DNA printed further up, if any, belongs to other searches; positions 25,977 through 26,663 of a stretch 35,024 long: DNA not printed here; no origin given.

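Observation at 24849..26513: Tandem array of four output-less cyclic-nucleotide-binding domain proteins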

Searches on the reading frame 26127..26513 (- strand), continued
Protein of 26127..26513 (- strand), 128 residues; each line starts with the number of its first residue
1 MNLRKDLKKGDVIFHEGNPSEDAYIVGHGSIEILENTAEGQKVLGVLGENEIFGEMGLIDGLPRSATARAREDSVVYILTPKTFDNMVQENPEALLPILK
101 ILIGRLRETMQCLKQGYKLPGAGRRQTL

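Call 60: find_homologous_proteins(query=P0274, max_evalue=1e-10)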
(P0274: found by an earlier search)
Query P0274 (278 aa): 659 proteins with E <= 1e-10 among 2965 candidates; the best 120 are listed.
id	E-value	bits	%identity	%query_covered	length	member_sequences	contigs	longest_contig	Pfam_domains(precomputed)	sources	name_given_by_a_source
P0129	1.2e-144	498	100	82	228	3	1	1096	PF00027.36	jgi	jgi:CRP-like cAMP-binding protein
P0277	1.9e-143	495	80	99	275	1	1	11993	PF25562.3,PF00027.36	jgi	jgi:CRP/FNR family transcriptional regulator, cyclic AMP receptor protein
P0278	1.7e-140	485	79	98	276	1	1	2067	PF00027.36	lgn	-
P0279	5.6e-137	473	77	99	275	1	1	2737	PF00027.36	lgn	-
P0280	7.8e-136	470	76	99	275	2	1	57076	PF00027.36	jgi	jgi:CRP-like cAMP-binding protein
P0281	9.7e-136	469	77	99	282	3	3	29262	PF00027.36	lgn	-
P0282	1.1e-130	453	75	99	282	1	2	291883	PF25562.3,PF00027.36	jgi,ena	jgi:CRP/FNR family transcriptional regulator, cyclic AMP receptor protein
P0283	2.2e-125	435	71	99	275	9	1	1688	PF00027.36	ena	-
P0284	4.1e-125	434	71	99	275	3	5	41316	PF00027.36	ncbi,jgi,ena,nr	ncbi:MAG: cyclic nucleotide-binding domain-containing protein [Nitrospina sp.]|jgi:CRP-like cAMP-bin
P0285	4.3e-95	336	59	97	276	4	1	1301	PF00027.36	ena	-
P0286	4.2e-83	297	61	86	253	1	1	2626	PF00027.36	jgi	jgi:CRP/FNR family transcriptional regulator, cyclic AMP receptor protein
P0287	1.1e-82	295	56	91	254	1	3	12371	PF00027.36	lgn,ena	-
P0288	3.2e-47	179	74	42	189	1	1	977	PF00027.36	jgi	jgi:CRP-like cAMP-binding protein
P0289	1.2e-30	125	31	75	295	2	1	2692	PF00027.36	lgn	-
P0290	9.1e-30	122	30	87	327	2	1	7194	PF00027.36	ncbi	-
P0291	5.5e-28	116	29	95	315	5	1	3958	PF00027.36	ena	-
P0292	1.2e-27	115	28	97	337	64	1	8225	PF00027.36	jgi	-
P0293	1.5e-27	115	30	96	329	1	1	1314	PF00027.36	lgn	-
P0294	1.7e-27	115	30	87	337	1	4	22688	PF00027.36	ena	-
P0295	1.8e-27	114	30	96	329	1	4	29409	PF00027.36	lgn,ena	-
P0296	2.1e-27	114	30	97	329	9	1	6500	PF00027.36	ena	-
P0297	2.6e-27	114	30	96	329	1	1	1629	PF00027.36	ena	-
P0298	2.7e-27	114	30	96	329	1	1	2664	PF00027.36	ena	-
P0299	2.7e-27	114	30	96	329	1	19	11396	PF00027.36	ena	-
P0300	2.7e-27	114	31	96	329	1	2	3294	PF00027.36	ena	-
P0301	3.7e-27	113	30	96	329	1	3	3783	PF00027.36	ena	-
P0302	3.7e-27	113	33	89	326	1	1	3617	PF00027.36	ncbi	-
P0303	4.7e-27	113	28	97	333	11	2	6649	PF00027.36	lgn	-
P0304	5.5e-27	113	33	89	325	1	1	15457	PF00027.36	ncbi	-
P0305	5.9e-27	113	29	96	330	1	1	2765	PF00027.36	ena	-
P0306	7.0e-27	113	30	96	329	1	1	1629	PF00027.36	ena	-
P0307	7.6e-27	112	30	96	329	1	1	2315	PF00027.36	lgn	-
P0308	1.6e-26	111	30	96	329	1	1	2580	PF00027.36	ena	-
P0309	1.6e-26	111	30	87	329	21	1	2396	PF00027.36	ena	-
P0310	1.9e-26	111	30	96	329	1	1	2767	PF00027.36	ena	-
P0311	2.1e-26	111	31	87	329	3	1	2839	PF00027.36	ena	-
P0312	2.7e-26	111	30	96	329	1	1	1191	PF00027.36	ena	-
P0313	2.7e-26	111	30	96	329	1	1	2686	PF00027.36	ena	-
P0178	2.8e-26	111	30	96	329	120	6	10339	PF00027.36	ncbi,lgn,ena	-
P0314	3.1e-26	110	31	97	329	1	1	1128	PF00027.36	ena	-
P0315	3.3e-26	110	29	97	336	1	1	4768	PF00027.36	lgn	-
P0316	3.5e-26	110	32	96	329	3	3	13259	PF00027.36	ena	-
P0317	3.6e-26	110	31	96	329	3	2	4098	PF00027.36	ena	-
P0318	4.3e-26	110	29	88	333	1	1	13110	PF00027.36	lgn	-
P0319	5.2e-26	110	28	95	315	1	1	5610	PF00027.36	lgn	-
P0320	7.5e-26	109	32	96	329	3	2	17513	PF00027.36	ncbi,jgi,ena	-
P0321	7.6e-26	109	29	95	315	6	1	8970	PF00027.36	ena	-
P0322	8.4e-26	109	35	74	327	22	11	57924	PF00027.36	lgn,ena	-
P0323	1.1e-25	109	31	95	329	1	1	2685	PF00027.36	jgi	-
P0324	1.2e-25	109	31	89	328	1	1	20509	PF00027.36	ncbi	-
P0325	1.3e-25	108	28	97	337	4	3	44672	PF00027.36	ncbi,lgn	-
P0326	1.6e-25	108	31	87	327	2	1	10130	PF00027.36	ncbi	-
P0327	1.7e-25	108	32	87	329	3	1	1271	PF00027.36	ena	-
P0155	1.9e-25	108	32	87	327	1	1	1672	PF00027.36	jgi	-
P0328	2.8e-25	107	31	78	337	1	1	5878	PF00027.36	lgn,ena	-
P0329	3.7e-25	107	31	89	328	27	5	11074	PF00027.36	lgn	-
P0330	4.3e-25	107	31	92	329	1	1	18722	PF00027.36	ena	-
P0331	4.9e-25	107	30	97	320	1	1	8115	PF00027.36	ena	-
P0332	5.6e-25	106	32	87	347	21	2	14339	PF00027.36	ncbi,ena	-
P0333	6.2e-25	106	28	88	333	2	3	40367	PF00027.36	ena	-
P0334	7.7e-25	106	30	90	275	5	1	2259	PF00027.36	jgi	jgi:CRP-like cAMP-binding protein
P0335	1.1e-24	105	28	97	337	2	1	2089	PF00027.36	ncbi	-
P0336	1.2e-24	105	29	88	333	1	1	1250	PF00027.36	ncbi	-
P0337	1.9e-24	105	31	77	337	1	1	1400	PF00027.36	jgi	jgi:CRP-like cAMP-binding protein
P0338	2.0e-24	105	31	87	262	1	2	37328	PF00027.36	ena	-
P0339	2.4e-24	104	30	87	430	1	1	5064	PF14697.12,PF12797.13,PF12837.13,PF13247.12,PF00037.33,PF12838.13,PF00027.36,PF13237.12,PF12800.13,PF13187.12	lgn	-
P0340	2.5e-24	104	27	97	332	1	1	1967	PF00027.36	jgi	jgi:CRP-like cAMP-binding protein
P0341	2.6e-24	104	29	90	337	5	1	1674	PF00027.36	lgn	-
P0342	2.9e-24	104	31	87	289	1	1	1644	PF00027.36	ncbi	-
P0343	4.6e-24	103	28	97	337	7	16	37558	PF00027.36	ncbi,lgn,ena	-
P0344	5.9e-24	103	32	77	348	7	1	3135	PF00027.36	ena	-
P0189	6.3e-24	103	35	77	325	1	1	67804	PF00027.36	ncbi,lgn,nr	ncbi:MAG: cyclic nucleotide-binding domain-containing protein [Clostridia bacterium]|nr:cyclic nucle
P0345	8.1e-24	103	28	99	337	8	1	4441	PF00027.36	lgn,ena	-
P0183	2.2e-23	101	30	88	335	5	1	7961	PF00027.36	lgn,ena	-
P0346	3.0e-23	101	31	88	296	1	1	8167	PF00027.36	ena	-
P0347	3.4e-23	100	29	87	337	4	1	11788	PF00027.36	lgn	-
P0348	3.9e-23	100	27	99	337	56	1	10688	PF00027.36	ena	-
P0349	4.6e-23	100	27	97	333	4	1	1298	PF00027.36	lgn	-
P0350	6.9e-23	99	28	91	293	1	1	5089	PF00027.36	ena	-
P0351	1.0e-22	99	30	74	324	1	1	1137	PF00027.36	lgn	-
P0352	1.1e-22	99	33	73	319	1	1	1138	PF00027.36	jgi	jgi:CRP-like cAMP-binding protein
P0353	1.4e-22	98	28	97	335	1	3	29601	PF00027.36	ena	-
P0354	1.8e-22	98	28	69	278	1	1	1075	PF00027.36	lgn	-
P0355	2.0e-22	98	27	90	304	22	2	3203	PF00027.36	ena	-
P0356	2.9e-22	97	30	87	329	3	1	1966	PF00027.36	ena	-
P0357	3.6e-22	97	31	72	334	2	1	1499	PF00027.36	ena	-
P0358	3.9e-22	97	26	89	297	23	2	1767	PF00027.36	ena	-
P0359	3.9e-22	97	28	99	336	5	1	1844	PF00027.36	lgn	-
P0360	4.6e-22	97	44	44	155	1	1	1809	PF00027.36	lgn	-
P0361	4.6e-22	97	30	75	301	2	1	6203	PF00027.36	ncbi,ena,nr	ncbi:MAG: cyclic nucleotide-binding domain-containing protein [Oscillospiraceae bacterium]|nr:cyclic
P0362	4.8e-22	97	27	87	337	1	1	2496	PF00027.36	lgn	-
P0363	5.8e-22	96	31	87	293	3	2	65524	PF00027.36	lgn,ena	-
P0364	1.3e-21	95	28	87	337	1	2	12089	PF00027.36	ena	-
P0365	1.4e-21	95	26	89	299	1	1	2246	PF00027.36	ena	-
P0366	2.1e-21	95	30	90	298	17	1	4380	PF00027.36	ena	-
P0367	2.7e-21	94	30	89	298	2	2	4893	PF00027.36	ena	-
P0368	4.0e-21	94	28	97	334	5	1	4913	PF00027.36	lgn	-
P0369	4.4e-21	94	28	88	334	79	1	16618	PF00027.36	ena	-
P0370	5.0e-21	93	33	77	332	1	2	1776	PF00027.36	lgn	-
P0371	5.1e-21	93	29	88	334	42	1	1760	PF00027.36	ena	-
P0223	5.4e-21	93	26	89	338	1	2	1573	PF00027.36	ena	-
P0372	6.5e-21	93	29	76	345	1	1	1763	PF00027.36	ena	-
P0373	7.9e-21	93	27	89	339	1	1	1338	PF00027.36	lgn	-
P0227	1.0e-20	92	27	90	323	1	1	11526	PF00027.36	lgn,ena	-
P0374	1.8e-20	92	29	91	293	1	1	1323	PF00027.36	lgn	-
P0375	1.9e-20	91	29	89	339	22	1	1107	PF00027.36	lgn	-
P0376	2.3e-20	91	27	91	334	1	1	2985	PF00027.36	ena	-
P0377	3.2e-20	91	30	75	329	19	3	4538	PF00027.36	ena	-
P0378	4.2e-20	90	35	44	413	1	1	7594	PF00027.36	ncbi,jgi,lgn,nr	ncbi:MAG: cyclic nucleotide-binding domain-containing protein [Spirochaetaceae bacterium]|jgi:CRP-li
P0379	4.9e-20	90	30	87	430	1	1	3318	PF14697.12,PF12797.13,PF12837.13,PF13247.12,PF00037.33,PF12838.13,PF00027.36,PF13237.12,PF13187.12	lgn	-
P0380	5.3e-20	90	43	42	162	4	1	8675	PF00027.36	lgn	-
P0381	5.5e-20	90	28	86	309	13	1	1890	PF00027.36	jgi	jgi:CRP-like cAMP-binding protein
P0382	6.2e-20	90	27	97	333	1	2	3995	PF00027.36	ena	-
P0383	7.2e-20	90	28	87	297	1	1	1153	PF00027.36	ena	-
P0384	7.4e-20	90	29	87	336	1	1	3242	PF00027.36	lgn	-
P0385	7.7e-20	90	30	90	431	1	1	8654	PF14697.12,PF12797.13,PF12837.13,PF13247.12,PF00037.33,PF12838.13,PF00027.36,PF13237.12,PF13187.12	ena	-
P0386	9.5e-20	89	28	87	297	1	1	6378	PF00027.36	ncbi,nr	ncbi:MAG: cyclic nucleotide-binding domain-containing protein [Lachnospiraceae bacterium]|nr:cyclic 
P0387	1.3e-19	89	26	87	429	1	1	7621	PF14697.12,PF12837.13,PF13247.12,PF00037.33,PF12838.13,PF00027.36,PF13237.12,PF13187.12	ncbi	-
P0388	1.4e-19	89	28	89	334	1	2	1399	PF00027.36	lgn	-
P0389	3.3e-19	87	30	86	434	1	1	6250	PF14697.12,PF12797.13,PF12837.13,PF13247.12,PF00037.33,PF12838.13,PF25160.2,PF00027.36,PF13237.12,PF13187.12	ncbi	-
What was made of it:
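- On PKA-R-type regulatory subunit: Only the fused B-C relatives are tandem (call 60).
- The B-C fusion suggests that the paralogues pair with each other rather than with a third protein (call 60).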

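Call 66: find_encoding_contigs(protein=P0277, flank=6000, max_places=3)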
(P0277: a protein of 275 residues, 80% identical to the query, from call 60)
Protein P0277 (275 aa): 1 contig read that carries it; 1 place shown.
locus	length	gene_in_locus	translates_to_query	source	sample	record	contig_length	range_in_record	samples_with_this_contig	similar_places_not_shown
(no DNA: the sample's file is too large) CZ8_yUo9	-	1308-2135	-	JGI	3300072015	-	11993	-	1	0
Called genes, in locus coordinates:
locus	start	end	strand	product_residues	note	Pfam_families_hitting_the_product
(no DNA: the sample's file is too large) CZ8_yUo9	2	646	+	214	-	?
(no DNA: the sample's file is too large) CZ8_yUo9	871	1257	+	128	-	PF00027:cNMP_binding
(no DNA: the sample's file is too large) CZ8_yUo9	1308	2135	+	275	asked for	PF00027:cNMP_binding, PF25562:CNBH_CNNM2_C (faint), PF00027:cNMP_binding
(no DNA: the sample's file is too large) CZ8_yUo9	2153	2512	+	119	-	PF00027:cNMP_binding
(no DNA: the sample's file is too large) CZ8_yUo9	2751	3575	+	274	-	PF13641:Glyco_tranf_2_3 (weak), PF00535:Glycos_transf_2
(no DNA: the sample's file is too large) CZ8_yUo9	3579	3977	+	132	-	PF10066:DUF2304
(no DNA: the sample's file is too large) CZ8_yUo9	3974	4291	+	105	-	-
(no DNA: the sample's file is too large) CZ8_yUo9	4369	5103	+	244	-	PF13439:Glyco_transf_4 (weak), PF20706:GT4-conflict, PF00534:Glycos_transf_1, PF13692:Glyco_trans_1_4, PF13524:Glyco_trans_1_2 (weak)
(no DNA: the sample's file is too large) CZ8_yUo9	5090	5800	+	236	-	PF02353:CMAS (weak), PF13489:Methyltransf_23, PF05175:MTS, PF13847:Methyltransf_31, PF08241:Methyltransf_11, PF08242:Methyltransf_12, PF13649:Methyltransf_25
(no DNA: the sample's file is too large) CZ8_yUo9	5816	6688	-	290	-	PF01073:3Beta_HSD, PF01370:Epimerase, PF02719:Polysacc_synt_2, PF04321:RmlD_sub_bind, PF13460:NAD_binding_10, PF16363:GDP_Man_Dehyd (weak), PF07993:NAD_binding_4 (weak)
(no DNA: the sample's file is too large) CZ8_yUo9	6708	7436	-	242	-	PF00535:Glycos_transf_2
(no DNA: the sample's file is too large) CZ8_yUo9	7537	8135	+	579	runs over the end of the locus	PF13231:PMT_2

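Call 69: predict_structure(alignment_id=A3)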
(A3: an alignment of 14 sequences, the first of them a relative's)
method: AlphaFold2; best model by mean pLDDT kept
length: 275 residues; sequences in the alignment: 14
mean_pLDDT: 49.8   pTM: 0.35
mean pLDDT of the five models: 49.8, 46.7, 37.4, 34.3, 32.7
residues with pLDDT >= 90: 0; 70-90: 0; 50-70: 167; < 50: 108
segments of 3 or more residues with pLDDT < 50: 1-11, 13-22, 37-39, 50-68, 118-140, 156-158, 195-210, 257-275
pLDDT, mean of each block of 10 residues (from residue 1): 40 43 52 53 52 37 43 52 56 56 54 52 32 34 62 53 65 61 61 47 38 59 55 59 57 51 29 30
secondary structure, 60 per line:
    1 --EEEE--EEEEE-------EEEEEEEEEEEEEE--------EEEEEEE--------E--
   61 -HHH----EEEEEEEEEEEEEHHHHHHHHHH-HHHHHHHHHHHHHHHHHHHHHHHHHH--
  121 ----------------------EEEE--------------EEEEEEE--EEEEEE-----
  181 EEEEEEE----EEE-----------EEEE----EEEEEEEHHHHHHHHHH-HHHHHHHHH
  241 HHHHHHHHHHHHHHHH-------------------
elements in order: E3-6 E9-13 E21-34 E43-49 E69-81 H82-91 H93-118 E143-146 E161-167 E170-175 E181-187 E192-194 E206-209 E214-220 H221-230 H232-256
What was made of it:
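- The AlphaFold2 model of the fused protein was low confidence (pLDDT 50, pTM 0.35; call 69), and no multimer prediction was available.
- Tried and rejected: AlphaFold2 of the natural B-C fusion: run to read out domain packing, but the confidence was too low (pLDDT 50, pTM 0.35; call 69), so it was not used.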

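Call 70: find_encoding_contigs(protein=P0284, flank=8000, max_places=3)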
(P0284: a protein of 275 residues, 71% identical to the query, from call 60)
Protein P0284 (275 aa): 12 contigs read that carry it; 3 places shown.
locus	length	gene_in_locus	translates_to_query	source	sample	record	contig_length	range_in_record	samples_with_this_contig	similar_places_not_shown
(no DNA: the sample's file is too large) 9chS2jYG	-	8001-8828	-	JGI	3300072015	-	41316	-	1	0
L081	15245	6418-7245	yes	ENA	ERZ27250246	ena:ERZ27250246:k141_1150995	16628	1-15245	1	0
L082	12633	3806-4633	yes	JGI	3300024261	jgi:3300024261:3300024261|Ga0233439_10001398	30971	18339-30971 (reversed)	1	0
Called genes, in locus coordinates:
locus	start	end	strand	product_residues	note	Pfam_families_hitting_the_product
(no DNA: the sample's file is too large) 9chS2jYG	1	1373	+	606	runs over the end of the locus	PF01839:FG-GAP (faint), PF13517:FG-GAP_3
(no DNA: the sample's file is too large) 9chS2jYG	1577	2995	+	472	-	PF13372:Alginate_exp, PF11853:DUF3373 (faint)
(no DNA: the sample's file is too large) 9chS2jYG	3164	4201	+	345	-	PF13623:SurA_N_2, PF13624:SurA_N_3, PF09312:SurA_N, PF13145:Rotamase_2, PF13616:Rotamase_3, PF00639:Rotamase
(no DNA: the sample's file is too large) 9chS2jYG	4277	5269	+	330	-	PF01073:3Beta_HSD, PF01370:Epimerase, PF02719:Polysacc_synt_2, PF04321:RmlD_sub_bind, PF05368:NmrA, PF13460:NAD_binding_10, PF16363:GDP_Man_Dehyd, PF07993:NAD_binding_4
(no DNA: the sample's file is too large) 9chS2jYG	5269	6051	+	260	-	PF04240:Caroten_synth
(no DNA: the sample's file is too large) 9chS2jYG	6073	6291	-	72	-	-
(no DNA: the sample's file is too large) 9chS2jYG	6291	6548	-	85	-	-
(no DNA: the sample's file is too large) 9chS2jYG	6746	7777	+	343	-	PF18306:LDcluster4, PF03641:Lysine_decarbox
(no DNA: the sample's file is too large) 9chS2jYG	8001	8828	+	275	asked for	PF00027:cNMP_binding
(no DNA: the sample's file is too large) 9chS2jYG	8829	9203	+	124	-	PF00027:cNMP_binding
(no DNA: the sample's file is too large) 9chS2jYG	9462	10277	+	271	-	PF00535:Glycos_transf_2, PF13641:Glyco_tranf_2_3 (weak)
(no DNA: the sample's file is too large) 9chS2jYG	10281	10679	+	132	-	PF10066:DUF2304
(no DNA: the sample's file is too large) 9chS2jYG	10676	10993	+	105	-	-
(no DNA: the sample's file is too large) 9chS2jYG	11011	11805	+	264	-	PF13439:Glyco_transf_4 (weak), PF20706:GT4-conflict, PF00534:Glycos_transf_1, PF13692:Glyco_trans_1_4, PF13524:Glyco_trans_1_2 (weak)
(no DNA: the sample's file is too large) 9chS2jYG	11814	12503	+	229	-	PF13489:Methyltransf_23, PF05175:MTS, PF13847:Methyltransf_31, PF08241:Methyltransf_11, PF08242:Methyltransf_12, PF13649:Methyltransf_25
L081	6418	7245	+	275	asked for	PF00027:cNMP_binding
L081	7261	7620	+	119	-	PF00027:cNMP_binding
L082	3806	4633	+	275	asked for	PF00027:cNMP_binding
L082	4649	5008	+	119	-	PF00027:cNMP_binding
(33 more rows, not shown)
